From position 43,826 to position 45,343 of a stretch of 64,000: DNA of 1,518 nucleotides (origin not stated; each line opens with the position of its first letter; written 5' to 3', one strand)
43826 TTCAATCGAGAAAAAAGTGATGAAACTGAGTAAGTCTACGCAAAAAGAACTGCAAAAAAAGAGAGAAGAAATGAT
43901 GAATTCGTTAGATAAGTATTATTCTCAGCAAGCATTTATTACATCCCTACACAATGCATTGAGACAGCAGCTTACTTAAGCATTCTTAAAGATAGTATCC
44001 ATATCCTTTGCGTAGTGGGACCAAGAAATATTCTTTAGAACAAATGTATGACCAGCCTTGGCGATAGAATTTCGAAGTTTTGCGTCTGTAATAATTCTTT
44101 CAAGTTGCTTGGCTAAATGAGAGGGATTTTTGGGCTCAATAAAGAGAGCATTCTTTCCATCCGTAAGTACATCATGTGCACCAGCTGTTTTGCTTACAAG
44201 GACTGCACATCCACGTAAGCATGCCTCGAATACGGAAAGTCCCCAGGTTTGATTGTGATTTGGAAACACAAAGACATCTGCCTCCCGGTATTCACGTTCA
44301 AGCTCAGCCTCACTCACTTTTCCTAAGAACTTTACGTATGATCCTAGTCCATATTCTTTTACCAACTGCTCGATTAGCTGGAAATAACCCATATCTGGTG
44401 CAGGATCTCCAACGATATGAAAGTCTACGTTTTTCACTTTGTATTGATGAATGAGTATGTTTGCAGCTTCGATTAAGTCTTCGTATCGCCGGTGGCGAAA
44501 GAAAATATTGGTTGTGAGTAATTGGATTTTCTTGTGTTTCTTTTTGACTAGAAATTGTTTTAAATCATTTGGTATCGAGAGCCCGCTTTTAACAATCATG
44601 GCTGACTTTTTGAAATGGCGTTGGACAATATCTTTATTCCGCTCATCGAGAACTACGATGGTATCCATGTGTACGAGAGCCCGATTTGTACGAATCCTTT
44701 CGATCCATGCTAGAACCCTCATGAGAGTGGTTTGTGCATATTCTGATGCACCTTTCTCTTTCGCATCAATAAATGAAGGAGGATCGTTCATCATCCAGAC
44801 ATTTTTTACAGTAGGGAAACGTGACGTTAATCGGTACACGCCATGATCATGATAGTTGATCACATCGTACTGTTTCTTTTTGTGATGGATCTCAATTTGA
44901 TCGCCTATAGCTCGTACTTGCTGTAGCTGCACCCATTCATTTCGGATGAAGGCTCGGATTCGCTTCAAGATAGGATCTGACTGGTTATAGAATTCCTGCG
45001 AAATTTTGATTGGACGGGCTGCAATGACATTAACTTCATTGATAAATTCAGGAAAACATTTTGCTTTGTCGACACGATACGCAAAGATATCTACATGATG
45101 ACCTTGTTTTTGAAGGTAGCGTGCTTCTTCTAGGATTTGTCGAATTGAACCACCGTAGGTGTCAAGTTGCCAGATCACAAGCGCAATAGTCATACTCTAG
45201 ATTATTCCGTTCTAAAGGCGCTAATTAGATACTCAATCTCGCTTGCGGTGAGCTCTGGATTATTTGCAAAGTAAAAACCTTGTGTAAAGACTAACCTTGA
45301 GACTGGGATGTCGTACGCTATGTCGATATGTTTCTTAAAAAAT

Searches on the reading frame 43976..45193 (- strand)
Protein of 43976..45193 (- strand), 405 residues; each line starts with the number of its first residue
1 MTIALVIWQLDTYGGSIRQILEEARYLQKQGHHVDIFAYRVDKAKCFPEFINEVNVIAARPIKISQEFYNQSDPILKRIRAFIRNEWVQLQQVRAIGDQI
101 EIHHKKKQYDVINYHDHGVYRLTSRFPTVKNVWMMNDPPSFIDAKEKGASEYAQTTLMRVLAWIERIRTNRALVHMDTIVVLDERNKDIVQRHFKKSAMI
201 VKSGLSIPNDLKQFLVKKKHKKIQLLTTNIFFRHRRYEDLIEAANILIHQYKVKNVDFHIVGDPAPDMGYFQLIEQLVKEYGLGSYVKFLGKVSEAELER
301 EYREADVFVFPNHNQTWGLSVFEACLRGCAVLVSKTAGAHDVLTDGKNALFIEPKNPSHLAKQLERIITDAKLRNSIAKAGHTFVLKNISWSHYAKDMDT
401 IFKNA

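Call 3: search_protein_families(library=pfam, proteins=[window:43976-45193:-])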
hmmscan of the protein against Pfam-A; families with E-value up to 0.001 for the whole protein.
window:43976-45193:- (405 aa): 5 families
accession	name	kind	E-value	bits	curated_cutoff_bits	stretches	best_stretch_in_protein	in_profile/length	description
PF00534.26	Glycos_transf_1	-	3.9e-29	101.8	26.4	1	217-381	10-169/172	Glycosyl transferases group 1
PF13692.12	Glyco_trans_1_4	-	1e-22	81.3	27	1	235-370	15-142/142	Glycosyl transferases group 1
PF13524.12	Glyco_trans_1_2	-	5.9e-14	52.7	25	1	254-398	13-142/144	Glycosyl transferase-like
PF20706.3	GT4-conflict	-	6.3e-07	29.1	26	1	237-396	214-383/385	Family 4 Glycosyltransferase in conflict systems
PF13439.12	Glyco_transf_4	-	2.2e-06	28.3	28.5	1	13-195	1-153/170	Glycosyltransferase Family 4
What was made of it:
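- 43976..45193 (-): GT4 glycosyltransferase (405 aa) starting 8 nt after the dehydratase stop. A conserved partner in this subclade; donor and acceptor unknown. PF00534, PF13692 and PF13524 hits (call 3).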

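Call 34: search_solved_structures(query=window:43976-45193:-, max_evalue=1e-8)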
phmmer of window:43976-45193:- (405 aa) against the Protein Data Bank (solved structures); distinct sequences matched with E-value up to 1e-8: 6.
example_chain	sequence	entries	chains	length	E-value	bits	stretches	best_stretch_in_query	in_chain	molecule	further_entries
5i45_A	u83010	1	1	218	3.4e-20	75.6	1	235-396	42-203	Glycosyl transferases group 1 family protein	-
6kih_A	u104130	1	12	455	1.3e-12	50.6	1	263-403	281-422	Tll1590 protein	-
3c4q_A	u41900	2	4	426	8.4e-10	41.4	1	240-404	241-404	Predicted glycosyltransferases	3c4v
3c48_A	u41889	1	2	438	9.1e-10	41.3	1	240-404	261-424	Predicted glycosyltransferases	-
7qd7_AAA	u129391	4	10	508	4.1e-09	39.2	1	178-385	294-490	TarM(Se)_G117R | TarM(Se)_G117R-4RboP | TarM(Se)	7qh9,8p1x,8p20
7qnt_AAA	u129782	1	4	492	4.1e-09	39.1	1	178-385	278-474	TarM(Se)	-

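Call 40: search_protein_families(library=ncbifam, proteins=[window:43976-45193:-], max_evalue=1e-10)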
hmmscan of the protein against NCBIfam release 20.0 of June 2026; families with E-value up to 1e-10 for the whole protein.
window:43976-45193:- (405 aa): 12 families
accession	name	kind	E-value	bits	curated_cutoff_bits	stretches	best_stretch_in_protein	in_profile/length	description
NF041876.1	EPS_EpsE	equivalog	4.5e-28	98.6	400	1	216-395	208-386/389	exopolysaccharide biosynthesis GT4 family glycosyltransferase EpsE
TIGR03449.1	mycothiol_MshA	equivalog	4.1e-19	68.8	462.5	1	240-405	238-403/406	D-inositol-3-phosphate glycosyltransferase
TIGR04047.1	MSMEG_0565_glyc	hypoth_equivalog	1.2e-16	60.8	259.85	1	270-397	241-366/373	MSMEG_0565 family glycosyltransferase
NF038255.1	exopoly_VpsD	equivalog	1.7e-16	60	300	1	174-331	155-309/381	VpsD family glycosyltransferase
TIGR03999.1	thiol_BshA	equivalog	5.2e-14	52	273.7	1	211-401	189-369/375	N-acetyl-alpha-D-glucosaminyl L-malate synthase BshA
TIGR04063.1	stp3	hypoth_equivalog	4.4e-13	48.9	442.05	1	230-403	221-393/397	TIGR04063 family PEP-CTERM/XrtA system glycosyltransferase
TIGR03088.1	stp2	hypoth_equivalog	8.5e-13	48.1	409.05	1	236-403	208-371/374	TIGR03088 family PEP-CTERM/XrtA system glycosyltransferase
NF038229.1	Glyco4_Geo_Pelo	equivalog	1.4e-12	47.3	400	1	166-403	100-334/338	GPMC system family 4 glycosyltransferase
NF038295.1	EPS_HpsP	equivalog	3.8e-12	45.9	550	1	201-403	181-385/388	hormogonium polysaccharide biosynthesis glycosyltransferase HpsP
NF049988.1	MGlcDAGSynMgs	equivalog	7.4e-12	45.3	400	1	210-404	202-386/398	alpha-monoglucosyldiacylglycerol synthase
NF046085.1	XrtY_assoc_Gly1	equivalog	2.6e-11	43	400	1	189-392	175-371/387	XrtY-associated glycosyltransferase XYAG1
NF041010.1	glycosy_Agl16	equivalog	9.3e-11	41.2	575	0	179-404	138-350/352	glycosylation protein Agl16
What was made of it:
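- Tried and rejected: It has no informative relatives; the best are generic GT4 structures and an EpsE-like model far below cutoff (calls 34, 40).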
